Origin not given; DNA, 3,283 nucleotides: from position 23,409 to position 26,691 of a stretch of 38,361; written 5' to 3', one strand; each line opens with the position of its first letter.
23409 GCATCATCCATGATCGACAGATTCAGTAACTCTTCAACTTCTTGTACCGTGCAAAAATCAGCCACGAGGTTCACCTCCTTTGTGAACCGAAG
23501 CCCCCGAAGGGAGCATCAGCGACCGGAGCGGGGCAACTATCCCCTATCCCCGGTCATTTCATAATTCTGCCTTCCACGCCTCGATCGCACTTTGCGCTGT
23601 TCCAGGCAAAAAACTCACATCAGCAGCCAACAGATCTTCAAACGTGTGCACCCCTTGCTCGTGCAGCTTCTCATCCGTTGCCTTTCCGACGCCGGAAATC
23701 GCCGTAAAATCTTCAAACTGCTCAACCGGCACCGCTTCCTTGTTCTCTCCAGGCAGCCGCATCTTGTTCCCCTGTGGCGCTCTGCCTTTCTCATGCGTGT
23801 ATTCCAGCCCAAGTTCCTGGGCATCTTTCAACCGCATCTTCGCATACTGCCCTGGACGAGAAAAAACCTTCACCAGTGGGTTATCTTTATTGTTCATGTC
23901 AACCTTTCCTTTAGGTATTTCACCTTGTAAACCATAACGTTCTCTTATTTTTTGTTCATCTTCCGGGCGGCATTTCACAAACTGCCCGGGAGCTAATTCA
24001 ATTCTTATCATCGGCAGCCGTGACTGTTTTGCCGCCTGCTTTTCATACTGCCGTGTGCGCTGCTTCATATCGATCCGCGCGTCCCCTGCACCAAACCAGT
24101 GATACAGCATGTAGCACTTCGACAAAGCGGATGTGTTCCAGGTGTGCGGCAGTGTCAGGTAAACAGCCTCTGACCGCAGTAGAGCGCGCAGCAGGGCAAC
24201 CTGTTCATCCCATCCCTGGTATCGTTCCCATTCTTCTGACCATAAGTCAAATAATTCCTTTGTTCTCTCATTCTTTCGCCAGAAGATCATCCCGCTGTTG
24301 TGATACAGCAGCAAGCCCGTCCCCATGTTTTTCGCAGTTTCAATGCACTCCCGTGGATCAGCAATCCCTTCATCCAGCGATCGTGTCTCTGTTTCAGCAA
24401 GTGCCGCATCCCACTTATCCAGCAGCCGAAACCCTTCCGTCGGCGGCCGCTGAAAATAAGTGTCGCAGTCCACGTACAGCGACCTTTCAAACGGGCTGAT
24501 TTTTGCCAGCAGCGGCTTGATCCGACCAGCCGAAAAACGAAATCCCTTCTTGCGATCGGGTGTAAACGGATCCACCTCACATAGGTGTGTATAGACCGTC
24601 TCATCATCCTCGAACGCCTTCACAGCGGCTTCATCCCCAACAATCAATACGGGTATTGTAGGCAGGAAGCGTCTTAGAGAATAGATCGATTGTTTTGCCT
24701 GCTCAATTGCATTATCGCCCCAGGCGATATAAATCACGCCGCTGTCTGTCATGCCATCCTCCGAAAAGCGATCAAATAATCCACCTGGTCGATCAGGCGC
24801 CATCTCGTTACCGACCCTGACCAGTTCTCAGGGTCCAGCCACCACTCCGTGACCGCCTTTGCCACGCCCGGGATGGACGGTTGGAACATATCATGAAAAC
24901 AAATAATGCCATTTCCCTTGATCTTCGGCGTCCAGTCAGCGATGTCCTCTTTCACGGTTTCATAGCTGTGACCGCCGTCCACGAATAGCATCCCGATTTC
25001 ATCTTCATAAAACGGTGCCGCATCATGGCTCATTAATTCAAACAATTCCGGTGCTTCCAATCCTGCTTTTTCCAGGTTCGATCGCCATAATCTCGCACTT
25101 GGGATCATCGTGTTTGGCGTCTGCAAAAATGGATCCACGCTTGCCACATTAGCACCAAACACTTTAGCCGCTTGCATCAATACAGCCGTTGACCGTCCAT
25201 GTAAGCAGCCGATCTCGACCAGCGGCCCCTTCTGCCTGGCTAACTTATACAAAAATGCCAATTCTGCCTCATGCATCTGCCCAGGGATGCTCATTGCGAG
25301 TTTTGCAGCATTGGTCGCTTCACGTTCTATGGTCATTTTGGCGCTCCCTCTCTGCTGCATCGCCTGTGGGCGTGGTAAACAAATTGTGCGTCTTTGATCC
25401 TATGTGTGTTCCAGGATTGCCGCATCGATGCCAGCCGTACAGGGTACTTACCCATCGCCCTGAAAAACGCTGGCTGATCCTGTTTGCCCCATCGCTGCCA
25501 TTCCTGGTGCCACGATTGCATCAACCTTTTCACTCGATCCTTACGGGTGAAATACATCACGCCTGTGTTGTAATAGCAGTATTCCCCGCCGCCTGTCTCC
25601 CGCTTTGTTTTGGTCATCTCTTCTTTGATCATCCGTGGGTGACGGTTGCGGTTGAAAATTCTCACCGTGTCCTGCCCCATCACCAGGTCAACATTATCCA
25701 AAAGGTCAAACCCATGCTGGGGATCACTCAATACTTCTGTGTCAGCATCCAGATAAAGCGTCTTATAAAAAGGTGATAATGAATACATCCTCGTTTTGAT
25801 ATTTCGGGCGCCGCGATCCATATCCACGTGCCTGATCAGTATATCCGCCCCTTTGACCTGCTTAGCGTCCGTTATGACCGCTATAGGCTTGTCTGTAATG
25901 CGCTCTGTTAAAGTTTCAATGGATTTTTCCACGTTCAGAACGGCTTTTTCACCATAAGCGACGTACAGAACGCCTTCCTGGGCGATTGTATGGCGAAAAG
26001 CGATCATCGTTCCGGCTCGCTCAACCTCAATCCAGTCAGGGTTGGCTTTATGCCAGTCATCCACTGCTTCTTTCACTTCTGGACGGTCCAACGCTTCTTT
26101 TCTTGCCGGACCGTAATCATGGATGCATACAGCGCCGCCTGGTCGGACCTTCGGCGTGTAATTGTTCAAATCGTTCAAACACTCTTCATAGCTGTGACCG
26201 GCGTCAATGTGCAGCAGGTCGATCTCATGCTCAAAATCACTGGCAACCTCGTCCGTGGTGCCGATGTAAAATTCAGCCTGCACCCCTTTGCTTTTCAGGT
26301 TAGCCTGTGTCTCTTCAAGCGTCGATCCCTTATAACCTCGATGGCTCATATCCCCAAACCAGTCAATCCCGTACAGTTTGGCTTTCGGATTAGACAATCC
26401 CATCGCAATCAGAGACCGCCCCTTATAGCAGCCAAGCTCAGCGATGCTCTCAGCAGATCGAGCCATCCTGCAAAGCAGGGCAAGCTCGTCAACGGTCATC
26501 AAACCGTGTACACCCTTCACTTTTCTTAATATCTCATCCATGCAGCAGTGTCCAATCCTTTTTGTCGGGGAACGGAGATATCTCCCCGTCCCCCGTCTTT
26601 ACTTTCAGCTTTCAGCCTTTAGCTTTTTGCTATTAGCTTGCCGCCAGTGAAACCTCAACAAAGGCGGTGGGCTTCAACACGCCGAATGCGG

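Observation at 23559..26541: Duplicated methyltransferase/glycosyltransferase module between the capsid and connector genes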

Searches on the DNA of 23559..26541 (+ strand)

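Call 10: search_dna_similar(query=window:23559-26541:+, collection=phages, mode=distant)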
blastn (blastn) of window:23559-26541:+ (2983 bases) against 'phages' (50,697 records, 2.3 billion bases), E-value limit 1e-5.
No match.

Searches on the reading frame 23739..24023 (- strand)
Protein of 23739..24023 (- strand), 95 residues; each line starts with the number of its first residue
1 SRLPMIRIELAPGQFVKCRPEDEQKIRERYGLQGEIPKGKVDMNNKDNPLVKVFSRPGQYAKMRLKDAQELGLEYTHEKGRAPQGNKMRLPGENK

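Call 94: search_protein_families(library=pfam, proteins=[window:23739-24023:-], max_evalue=1)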
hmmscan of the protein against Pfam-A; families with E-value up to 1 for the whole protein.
seq(95 aa): 0 families
